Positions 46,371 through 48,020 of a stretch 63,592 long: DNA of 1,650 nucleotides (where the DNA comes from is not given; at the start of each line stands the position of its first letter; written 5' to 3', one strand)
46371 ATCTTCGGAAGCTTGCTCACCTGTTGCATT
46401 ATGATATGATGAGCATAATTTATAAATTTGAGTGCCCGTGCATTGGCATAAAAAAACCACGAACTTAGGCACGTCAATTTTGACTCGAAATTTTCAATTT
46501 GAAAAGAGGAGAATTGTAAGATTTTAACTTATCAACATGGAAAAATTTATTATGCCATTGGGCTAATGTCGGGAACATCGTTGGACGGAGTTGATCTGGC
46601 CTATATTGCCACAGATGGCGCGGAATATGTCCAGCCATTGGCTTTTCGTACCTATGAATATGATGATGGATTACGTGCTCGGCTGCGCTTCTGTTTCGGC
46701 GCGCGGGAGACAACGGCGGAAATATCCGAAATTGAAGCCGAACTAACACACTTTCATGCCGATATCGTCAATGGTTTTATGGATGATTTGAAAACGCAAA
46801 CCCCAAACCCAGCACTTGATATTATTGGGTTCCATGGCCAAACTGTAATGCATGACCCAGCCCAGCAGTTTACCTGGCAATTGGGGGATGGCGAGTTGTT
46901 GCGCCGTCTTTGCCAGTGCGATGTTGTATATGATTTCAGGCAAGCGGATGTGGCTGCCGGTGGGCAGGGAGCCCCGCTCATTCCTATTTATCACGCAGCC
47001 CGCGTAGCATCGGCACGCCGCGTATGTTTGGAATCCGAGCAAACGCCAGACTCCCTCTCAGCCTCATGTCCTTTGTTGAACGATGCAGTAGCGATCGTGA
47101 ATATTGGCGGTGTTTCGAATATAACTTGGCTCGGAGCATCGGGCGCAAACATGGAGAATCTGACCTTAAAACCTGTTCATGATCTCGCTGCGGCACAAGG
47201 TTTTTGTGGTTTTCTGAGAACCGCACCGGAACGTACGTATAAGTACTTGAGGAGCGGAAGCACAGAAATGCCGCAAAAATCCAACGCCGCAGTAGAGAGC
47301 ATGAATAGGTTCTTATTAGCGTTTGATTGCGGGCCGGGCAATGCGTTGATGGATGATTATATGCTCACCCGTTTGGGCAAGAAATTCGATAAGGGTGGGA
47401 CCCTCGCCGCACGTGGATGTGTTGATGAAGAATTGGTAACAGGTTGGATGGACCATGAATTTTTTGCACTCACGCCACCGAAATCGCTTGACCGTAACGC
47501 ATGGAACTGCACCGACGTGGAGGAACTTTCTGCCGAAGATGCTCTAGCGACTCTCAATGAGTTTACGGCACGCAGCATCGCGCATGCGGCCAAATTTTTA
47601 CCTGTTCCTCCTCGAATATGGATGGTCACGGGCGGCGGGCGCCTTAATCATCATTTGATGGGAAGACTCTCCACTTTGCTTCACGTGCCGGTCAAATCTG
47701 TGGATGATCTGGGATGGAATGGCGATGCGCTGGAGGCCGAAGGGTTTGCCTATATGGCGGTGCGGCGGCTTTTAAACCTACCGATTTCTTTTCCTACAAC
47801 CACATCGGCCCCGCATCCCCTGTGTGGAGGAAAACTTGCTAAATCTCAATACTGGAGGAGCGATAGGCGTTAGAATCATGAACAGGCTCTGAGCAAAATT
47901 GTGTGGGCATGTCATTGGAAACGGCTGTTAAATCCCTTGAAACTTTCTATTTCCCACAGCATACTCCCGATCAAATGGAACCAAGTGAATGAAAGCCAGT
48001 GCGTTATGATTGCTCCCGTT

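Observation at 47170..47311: A 142-bp MITE is inserted in-frame inside anmK and leaves the reading frame open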

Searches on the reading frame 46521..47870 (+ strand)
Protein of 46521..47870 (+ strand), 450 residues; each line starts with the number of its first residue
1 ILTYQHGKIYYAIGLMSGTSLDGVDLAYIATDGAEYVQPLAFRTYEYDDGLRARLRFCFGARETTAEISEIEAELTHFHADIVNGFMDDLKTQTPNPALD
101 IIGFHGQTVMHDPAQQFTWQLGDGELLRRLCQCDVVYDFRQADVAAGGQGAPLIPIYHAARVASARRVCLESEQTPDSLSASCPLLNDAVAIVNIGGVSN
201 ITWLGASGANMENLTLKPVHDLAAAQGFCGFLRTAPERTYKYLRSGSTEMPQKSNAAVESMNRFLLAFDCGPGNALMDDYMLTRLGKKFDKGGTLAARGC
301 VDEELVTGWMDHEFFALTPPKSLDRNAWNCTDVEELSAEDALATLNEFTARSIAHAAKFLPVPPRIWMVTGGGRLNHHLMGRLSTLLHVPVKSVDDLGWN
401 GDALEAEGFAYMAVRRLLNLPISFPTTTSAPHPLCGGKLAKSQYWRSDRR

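Call 8: find_homologous_proteins(query=window:46521-47870:+, max_evalue=1e-20)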
Query window:46521-47870:+ (450 aa): 7995 proteins with E <= 1e-20 among 8000 candidates; the best 120 are listed.
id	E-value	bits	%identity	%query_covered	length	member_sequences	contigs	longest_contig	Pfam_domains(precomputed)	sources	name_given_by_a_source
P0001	1.8e-298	1008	100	97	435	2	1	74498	PF03702.21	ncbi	-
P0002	7.3e-249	844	88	95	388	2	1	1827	PF03702.21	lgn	-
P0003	1.1e-180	620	66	95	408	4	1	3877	PF03702.21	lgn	-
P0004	2.4e-178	612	64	97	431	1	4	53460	PF03702.21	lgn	-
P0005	2.0e-114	401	48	97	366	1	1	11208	PF03702.21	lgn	-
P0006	2.3e-113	398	45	97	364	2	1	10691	PF03702.21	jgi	jgi:anhydro-N-acetylmuramic acid kinase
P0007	7.4e-113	396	45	96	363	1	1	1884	PF03702.21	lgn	-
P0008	1.6e-112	395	47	96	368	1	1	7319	PF03702.21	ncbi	-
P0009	1.7e-112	395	48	97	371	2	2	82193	PF03702.21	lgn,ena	-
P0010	2.0e-112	395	44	96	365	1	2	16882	PF03702.21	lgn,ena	-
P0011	2.1e-112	395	44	97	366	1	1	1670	PF03702.21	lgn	-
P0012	3.9e-112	394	45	96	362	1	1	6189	PF03702.21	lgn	-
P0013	6.1e-112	393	44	96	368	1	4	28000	PF03702.21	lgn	-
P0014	1.2e-111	392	45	97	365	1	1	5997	PF03702.21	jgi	-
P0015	3.6e-111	391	44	97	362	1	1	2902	PF03702.21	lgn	-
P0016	7.4e-111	390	45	97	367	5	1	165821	PF03702.21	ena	-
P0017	2.1e-110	388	46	97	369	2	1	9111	PF03702.21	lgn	-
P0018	4.1e-110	387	44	98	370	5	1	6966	PF03702.21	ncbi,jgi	jgi:anhydro-N-acetylmuramic acid kinase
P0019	6.0e-110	387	42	98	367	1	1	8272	PF03702.21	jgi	jgi:anhydro-N-acetylmuramic acid kinase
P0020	1.1e-109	386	46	96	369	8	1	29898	PF03702.21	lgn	-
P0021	1.2e-109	386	44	95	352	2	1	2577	PF03702.21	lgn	-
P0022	3.4e-109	384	55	43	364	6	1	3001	PF03702.21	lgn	-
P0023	4.1e-109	384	44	96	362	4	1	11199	PF03702.21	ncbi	-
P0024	9.6e-109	383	45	96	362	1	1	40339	PF03702.21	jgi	jgi:anhydro-N-acetylmuramic acid kinase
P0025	1.1e-108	382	55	39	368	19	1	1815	PF03702.21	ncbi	-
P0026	1.6e-108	382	43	96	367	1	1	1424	PF03702.21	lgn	-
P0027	2.3e-108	381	44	97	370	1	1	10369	PF03702.21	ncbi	-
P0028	2.4e-108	381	44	96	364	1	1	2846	PF03702.21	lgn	-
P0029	3.7e-108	381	43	98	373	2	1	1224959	PF03702.21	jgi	jgi:anhydro-N-acetylmuramic acid kinase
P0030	4.3e-108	380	47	97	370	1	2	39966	PF03702.21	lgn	-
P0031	4.4e-108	380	43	96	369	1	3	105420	PF03702.21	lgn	-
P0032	5.0e-108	380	44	95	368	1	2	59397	PF03702.21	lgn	-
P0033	5.0e-108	380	44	96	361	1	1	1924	PF03702.21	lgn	-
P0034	5.4e-108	380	45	97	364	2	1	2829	PF03702.21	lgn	-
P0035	6.6e-108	380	46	96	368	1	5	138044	PF03702.21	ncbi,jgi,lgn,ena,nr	ncbi:MAG TPA: anhydro-N-acetylmuramic acid kinase [Alphaproteobacteria bacterium]|nr:anhydro-N-acety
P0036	1.0e-107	379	43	95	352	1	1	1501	PF03702.21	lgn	-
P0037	3.4e-107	378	43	95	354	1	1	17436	PF03702.21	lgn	-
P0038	3.4e-107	378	43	96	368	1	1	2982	PF03702.21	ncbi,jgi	jgi:anhydro-N-acetylmuramic acid kinase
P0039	3.4e-107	378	43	97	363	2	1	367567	PF03702.21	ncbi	-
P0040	4.4e-107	377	58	39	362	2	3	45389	PF03702.21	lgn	-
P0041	4.6e-107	377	43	96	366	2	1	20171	PF03702.21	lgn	-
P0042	8.9e-107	376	45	97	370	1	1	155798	PF03702.21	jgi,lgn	jgi:anhydro-N-acetylmuramic acid kinase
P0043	1.1e-106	376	42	97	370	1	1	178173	PF03702.21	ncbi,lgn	-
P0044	1.1e-106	376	45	97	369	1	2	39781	PF03702.21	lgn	-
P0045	1.1e-106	376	44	97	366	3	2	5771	PF03702.21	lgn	-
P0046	1.2e-106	376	43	96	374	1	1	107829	PF03702.21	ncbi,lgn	-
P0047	1.2e-106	376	42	96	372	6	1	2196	PF03702.21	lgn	-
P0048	1.3e-106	376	42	95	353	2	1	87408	PF03702.21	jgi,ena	-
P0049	1.4e-106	375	45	97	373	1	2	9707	PF03702.21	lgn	-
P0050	1.8e-106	375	46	97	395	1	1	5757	PF03702.21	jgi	-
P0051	1.9e-106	375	56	38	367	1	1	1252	PF03702.21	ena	-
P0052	2.3e-106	375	44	97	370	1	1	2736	PF03702.21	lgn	-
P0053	2.6e-106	375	43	96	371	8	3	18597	PF03702.21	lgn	-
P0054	4.4e-106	374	45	98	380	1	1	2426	PF03702.21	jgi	-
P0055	6.4e-106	373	43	98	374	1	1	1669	PF03702.21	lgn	-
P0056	1.2e-105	372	45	97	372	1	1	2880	PF03702.21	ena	-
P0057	1.9e-105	372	41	97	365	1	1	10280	PF03702.21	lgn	-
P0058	3.3e-105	371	46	97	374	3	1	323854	PF03702.21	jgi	jgi:anhydro-N-acetylmuramic acid kinase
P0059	4.5e-105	371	45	97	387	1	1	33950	PF03702.21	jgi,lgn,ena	-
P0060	4.8e-105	370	45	97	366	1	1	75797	PF03702.21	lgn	-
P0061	6.4e-105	370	44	96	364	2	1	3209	PF03702.21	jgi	jgi:anhydro-N-acetylmuramic acid kinase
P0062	1.0e-104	369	43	97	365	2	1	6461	PF03702.21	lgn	-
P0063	1.1e-104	369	44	96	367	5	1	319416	PF03702.21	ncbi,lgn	-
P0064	1.4e-104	369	43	96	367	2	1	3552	PF03702.21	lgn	-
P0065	1.6e-104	369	43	97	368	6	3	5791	PF03702.21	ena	-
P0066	3.2e-104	368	61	39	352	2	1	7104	PF03702.21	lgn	-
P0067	4.3e-104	367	44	92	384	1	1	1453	PF03702.21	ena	-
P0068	5.3e-104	367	50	45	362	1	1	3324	PF03702.21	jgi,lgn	jgi:anhydro-N-acetylmuramic acid kinase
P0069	5.5e-104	367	41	96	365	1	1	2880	PF03702.21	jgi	-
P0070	7.5e-104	367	53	41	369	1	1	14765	PF03702.21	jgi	-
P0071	1.0e-103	366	45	97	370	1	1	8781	PF03702.21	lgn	-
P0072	1.1e-103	366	56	40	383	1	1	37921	PF03702.21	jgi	jgi:anhydro-N-acetylmuramic acid kinase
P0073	1.2e-103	366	46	95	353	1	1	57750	PF03702.21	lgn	-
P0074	1.8e-103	365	44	97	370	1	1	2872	PF03702.21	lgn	-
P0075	1.9e-103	365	44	97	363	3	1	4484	PF03702.21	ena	-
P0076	2.9e-103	365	43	97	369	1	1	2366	PF03702.21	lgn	-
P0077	2.9e-103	365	53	39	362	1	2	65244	PF03702.21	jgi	jgi:anhydro-N-acetylmuramic acid kinase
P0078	3.1e-103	364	42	97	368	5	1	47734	PF03702.21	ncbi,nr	ncbi:MAG: anhydro-N-acetylmuramic acid kinase [Alphaproteobacteria bacterium]|nr:anhydro-N-acetylmur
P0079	3.3e-103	364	40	97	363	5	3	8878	PF03702.21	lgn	-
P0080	7.4e-103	363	57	39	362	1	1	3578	PF03702.21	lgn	-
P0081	7.8e-103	363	52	40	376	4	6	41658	PF03702.21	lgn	-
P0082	1.1e-102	363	56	39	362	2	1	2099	PF03702.21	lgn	-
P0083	1.2e-102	363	40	97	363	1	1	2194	PF03702.21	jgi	jgi:anhydro-N-acetylmuramic acid kinase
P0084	1.2e-102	363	44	97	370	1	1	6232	PF03702.21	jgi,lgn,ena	-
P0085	1.7e-102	362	42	97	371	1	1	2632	PF03702.21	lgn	-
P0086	1.8e-102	362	41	97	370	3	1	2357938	PF03702.21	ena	-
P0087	1.9e-102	362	45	96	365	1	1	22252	PF03702.21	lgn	-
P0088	1.9e-102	362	44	97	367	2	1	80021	PF03702.21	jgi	-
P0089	2.2e-102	362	44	97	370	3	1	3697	PF03702.21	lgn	-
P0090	3.6e-102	361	53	39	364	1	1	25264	PF03702.21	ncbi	-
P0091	5.9e-102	360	43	97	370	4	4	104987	PF03702.21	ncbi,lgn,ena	-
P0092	7.1e-102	360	44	96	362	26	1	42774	PF03702.21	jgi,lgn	jgi:anhydro-N-acetylmuramic acid kinase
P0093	9.2e-102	360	42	96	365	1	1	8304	PF03702.21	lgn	-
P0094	1.0e-101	359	45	97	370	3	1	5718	PF03702.21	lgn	-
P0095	2.6e-101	358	42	97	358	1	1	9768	PF03702.21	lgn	-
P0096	3.1e-101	358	41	97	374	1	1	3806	PF03702.21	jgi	jgi:anhydro-N-acetylmuramic acid kinase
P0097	3.1e-101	358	41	97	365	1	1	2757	PF03702.21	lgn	-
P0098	3.9e-101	358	45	98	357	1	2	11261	PF03702.21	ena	-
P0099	5.5e-101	357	43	96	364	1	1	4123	PF03702.21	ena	-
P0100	7.5e-101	357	42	96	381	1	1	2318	PF03702.21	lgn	-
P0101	8.0e-101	357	42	97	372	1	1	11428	PF03702.21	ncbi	-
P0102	9.0e-101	356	46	45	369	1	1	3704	PF03702.21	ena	-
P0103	1.1e-100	356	53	39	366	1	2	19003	PF03702.21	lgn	-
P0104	1.2e-100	356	44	97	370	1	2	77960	PF03702.21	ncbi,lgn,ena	-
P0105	1.2e-100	356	49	44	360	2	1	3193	PF03702.21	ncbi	-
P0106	1.4e-100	356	43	97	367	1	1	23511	PF03702.21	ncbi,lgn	-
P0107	1.8e-100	355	55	39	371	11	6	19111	PF03702.21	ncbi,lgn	-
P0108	2.1e-100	355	53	39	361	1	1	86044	PF03702.21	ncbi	ncbi:MAG: anhydro-N-acetylmuramic acid kinase [Alphaproteobacteria bacterium]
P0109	2.4e-100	355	41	96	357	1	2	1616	PF03702.21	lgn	-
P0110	2.5e-100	355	54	40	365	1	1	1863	PF03702.21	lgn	-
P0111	2.6e-100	355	42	97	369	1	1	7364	PF03702.21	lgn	-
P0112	3.5e-100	354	45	96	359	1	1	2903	PF03702.21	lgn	-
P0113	4.9e-100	354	54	40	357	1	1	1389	PF03702.21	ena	-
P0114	5.1e-100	354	52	40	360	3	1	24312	PF03702.21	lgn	-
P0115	5.5e-100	354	54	39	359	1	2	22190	PF03702.21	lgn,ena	-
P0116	5.8e-100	354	51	39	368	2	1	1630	PF03702.21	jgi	jgi:anhydro-N-acetylmuramic acid kinase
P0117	6.6e-100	353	44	96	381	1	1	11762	PF03702.21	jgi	jgi:anhydro-N-acetylmuramic acid kinase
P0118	6.9e-100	353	43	96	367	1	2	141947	PF03702.21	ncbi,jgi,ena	-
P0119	7.6e-100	353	40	96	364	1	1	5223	PF03702.21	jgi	-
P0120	8.1e-100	353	43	96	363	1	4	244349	PF03702.21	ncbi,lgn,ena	-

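Call 9: search_protein_families(library=pfam, proteins=[window:46521-47870:+])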
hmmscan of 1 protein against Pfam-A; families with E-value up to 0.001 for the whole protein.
window:46521-47870:+ (450 aa): 1 family
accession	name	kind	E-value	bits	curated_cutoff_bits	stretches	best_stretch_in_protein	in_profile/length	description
PF03702.20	AnmK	-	6.3e-73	246.4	24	2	255-434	170-359/367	Anhydro-N-acetylmuramic acid kinase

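Call 11: find_encoding_contigs(protein=P0002, flank=10000)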
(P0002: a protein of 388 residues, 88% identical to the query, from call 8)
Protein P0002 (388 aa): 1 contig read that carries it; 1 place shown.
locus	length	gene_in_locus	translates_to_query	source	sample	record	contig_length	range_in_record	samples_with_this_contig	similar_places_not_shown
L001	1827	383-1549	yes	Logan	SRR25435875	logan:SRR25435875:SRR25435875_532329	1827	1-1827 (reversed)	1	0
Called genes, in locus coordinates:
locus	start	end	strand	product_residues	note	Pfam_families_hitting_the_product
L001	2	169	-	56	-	?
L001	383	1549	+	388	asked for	PF03702:AnmK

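Call 12: find_encoding_contigs(protein=P0001, flank=10000)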
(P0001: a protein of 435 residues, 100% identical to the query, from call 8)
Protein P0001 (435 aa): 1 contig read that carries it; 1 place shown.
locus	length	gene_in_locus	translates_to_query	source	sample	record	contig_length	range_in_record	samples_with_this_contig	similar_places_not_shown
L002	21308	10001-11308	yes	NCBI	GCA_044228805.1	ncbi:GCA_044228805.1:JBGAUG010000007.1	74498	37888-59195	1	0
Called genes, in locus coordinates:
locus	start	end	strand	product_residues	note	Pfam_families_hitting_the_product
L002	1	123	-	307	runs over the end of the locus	PF02541:Ppx-GppA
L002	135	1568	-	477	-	-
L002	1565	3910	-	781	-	PF00664:ABC_membrane, PF00005:ABC_tran, PF13304:AAA_21 (faint)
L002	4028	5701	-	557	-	PF02321:OEP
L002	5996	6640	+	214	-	PF00697:PRAI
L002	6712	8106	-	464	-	PF02233:PNTB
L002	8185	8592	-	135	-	PF12769:PNTB_4TM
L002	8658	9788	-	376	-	PF05222:AlaDh_PNT_N, PF01262:AlaDh_PNT_C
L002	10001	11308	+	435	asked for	PF03702:AnmK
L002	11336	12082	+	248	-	PF03734:YkuD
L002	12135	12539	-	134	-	PF06429:Flg_bbr_C (weak)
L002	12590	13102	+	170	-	-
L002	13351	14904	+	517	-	-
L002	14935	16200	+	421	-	-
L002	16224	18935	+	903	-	PF07963:N_methyl (weak)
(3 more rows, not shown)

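Call 31: find_encoding_contigs(protein=P0004, flank=3000, max_places=3)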
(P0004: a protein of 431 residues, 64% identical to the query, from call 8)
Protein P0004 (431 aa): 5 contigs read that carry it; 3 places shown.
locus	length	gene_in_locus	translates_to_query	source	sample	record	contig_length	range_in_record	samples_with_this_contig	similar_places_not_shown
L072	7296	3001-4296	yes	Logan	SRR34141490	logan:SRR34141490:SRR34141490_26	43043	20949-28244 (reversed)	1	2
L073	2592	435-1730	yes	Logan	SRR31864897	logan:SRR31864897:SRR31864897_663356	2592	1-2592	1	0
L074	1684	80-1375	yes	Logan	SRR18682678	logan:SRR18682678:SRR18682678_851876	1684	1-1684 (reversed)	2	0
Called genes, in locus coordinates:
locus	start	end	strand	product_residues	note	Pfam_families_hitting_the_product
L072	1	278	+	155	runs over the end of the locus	PF00293:NUDIX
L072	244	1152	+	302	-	PF00892:EamA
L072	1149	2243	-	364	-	PF01208:URO-D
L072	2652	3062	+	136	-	PF06155:GBBH-like_N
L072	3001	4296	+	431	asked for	PF03702:AnmK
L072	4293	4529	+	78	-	-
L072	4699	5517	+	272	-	PF05239:PRC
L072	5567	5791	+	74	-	PF05532:CsbD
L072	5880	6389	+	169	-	PF05974:DUF892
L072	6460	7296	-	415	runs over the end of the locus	PF05977:MFS_3, PF07690:MFS_1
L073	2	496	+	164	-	?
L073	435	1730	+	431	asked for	PF03702:AnmK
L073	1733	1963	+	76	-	-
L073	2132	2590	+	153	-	?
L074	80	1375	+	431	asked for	PF03702:AnmK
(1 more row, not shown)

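Call 32: find_encoding_contigs(protein=P0003, flank=3000, max_places=3)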
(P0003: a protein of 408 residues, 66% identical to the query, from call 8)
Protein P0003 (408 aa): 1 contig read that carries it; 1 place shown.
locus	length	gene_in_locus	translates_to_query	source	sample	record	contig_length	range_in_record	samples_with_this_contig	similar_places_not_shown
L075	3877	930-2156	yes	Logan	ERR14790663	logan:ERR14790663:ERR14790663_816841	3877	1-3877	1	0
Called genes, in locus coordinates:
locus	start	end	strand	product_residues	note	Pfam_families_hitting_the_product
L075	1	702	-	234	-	?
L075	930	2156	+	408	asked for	PF03702:AnmK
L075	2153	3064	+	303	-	PF00534:Glycos_transf_1 (faint), PF13692:Glyco_trans_1_4 (weak)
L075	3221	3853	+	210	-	PF03734:YkuD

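Call 38: search_solved_structures(query=window:46521-47870:+, show_alignments=1)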
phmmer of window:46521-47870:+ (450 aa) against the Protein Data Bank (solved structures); distinct sequences matched with E-value up to 0.001: 6.
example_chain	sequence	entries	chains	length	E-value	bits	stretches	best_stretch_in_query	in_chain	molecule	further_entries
8bre_A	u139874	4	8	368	1.1e-47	166.5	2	13-161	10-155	Anhydro-N-acetylmuramic acid kinase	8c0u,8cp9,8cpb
3qbw_A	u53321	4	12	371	1.2e-47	166.3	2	13-161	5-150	Anhydro-N-acetylmuramic acid kinase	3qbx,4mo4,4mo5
3cqy_A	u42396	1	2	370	2.7e-43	152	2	264-439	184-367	Anhydro-N-acetylmuramic acid kinase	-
4zxz_A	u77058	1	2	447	7.9e-28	101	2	267-447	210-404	Levoglucosan kinase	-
4yh5_A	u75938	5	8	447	1.7e-25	93.3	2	267-446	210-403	Levoglucosan kinase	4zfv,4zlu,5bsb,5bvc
5tkr_A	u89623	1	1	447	2.3e-25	92.9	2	267-446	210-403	Levoglucosan kinase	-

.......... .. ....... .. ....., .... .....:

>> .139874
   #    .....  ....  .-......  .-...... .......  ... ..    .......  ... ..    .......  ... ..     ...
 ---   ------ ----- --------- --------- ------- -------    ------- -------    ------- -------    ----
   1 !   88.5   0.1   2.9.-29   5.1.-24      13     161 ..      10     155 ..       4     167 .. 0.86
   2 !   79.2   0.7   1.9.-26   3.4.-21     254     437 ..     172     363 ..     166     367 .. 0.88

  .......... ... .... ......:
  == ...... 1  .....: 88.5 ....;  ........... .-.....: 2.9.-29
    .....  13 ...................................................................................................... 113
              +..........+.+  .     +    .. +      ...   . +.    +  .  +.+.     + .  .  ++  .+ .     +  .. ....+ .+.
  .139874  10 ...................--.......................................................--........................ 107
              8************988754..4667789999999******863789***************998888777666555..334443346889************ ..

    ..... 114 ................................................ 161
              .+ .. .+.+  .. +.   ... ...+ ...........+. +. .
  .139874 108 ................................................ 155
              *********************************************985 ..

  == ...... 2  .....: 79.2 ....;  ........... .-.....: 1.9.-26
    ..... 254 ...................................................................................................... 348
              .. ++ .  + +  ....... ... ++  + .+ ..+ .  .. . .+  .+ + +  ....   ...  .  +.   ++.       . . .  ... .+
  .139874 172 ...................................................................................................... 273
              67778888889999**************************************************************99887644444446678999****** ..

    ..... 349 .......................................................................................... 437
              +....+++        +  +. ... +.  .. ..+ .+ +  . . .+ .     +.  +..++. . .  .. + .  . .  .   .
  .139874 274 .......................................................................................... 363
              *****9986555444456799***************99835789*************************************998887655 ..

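Call 53: predict_structure(alignment_id=A3)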
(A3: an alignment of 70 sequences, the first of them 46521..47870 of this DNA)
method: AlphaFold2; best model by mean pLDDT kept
length: 450 residues; sequences in the alignment: 70
mean_pLDDT: 86.9   pTM: 0.86
mean pLDDT of the five models: 86.9, 86.9, 85.8, 85.7, 85.5
residues with pLDDT >= 90: 339; 70-90: 36; 50-70: 30; < 50: 45
segments of 3 or more residues with pLDDT < 50: 1-5, 216-251
pLDDT, mean of each block of 10 residues (from residue 1): 62 93 96 95 96 94 97 98 98 94 97 95 98 97 97 95 89 62 78 97 81 47 36 31 37 62 88 94 95 98 98 96 89 96 98 98 96 97 98 96 98 97 97 97 65
secondary structure, 60 per line:
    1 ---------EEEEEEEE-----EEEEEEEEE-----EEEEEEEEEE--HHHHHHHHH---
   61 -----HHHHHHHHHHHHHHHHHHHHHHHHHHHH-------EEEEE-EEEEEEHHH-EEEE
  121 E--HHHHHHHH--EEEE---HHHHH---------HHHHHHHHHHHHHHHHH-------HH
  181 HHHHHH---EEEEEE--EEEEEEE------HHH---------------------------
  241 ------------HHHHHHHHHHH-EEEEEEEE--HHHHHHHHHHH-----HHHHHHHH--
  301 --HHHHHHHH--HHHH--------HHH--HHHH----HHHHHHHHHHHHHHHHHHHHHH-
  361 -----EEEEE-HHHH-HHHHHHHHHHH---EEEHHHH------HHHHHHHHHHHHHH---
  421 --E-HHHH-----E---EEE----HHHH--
elements in order: E10-17 E23-31 E37-46 H49-57 H66-93 E101-105 E107-112 E117-121 H124-131 E134-137 H141-145 H155-171 H179-186 E190-195 E198-204 H253-263 E265-272 H275-285 H291-298 H303-310 H313-316 H330-333 H338-359 E366-370 H372-375 H377-387 E391-393 H394-397 H404-417 H425-428 E438-440 H445-448

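Call 54: find_related_loci(query=window:46521-47870:+, collection=metagenome_contigs, flank=1500)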
Query window:46521-47870:+ (450 aa) in metagenome_contigs; peptide patterns used: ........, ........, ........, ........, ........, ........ (x = any residue, [..] = any of these).
331 stretches matched a pattern; 216 encode a relative of the query (tblastn E <= 1e-3); the best 80 are kept; 80 distinct loci.
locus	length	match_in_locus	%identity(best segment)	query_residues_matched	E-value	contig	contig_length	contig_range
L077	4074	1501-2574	47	8-440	7e-115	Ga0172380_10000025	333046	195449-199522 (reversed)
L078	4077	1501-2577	46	8-441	3e-109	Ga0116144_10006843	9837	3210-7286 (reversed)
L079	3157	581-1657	46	8-441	1e-109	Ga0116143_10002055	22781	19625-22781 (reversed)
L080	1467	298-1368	43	8-439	6e-111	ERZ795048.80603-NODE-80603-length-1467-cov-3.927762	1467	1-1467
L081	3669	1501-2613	44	2-442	2e-103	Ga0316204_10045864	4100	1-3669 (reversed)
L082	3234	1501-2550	43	8-441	4e-100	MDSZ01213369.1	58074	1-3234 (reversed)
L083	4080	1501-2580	42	8-442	1e-98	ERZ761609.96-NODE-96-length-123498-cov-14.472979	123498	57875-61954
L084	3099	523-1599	41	9-439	7e-89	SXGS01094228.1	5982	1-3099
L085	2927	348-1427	41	8-439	8e-90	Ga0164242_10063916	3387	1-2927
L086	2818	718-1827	39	1-439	2e-90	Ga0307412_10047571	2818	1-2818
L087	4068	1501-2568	40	10-437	5e-86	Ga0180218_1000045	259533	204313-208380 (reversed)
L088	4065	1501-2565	39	12-437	5e-86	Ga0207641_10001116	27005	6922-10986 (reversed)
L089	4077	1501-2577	39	10-439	2e-85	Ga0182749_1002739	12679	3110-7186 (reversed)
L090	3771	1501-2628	40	7-437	9e-85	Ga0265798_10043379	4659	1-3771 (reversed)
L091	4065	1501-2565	39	12-437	3e-84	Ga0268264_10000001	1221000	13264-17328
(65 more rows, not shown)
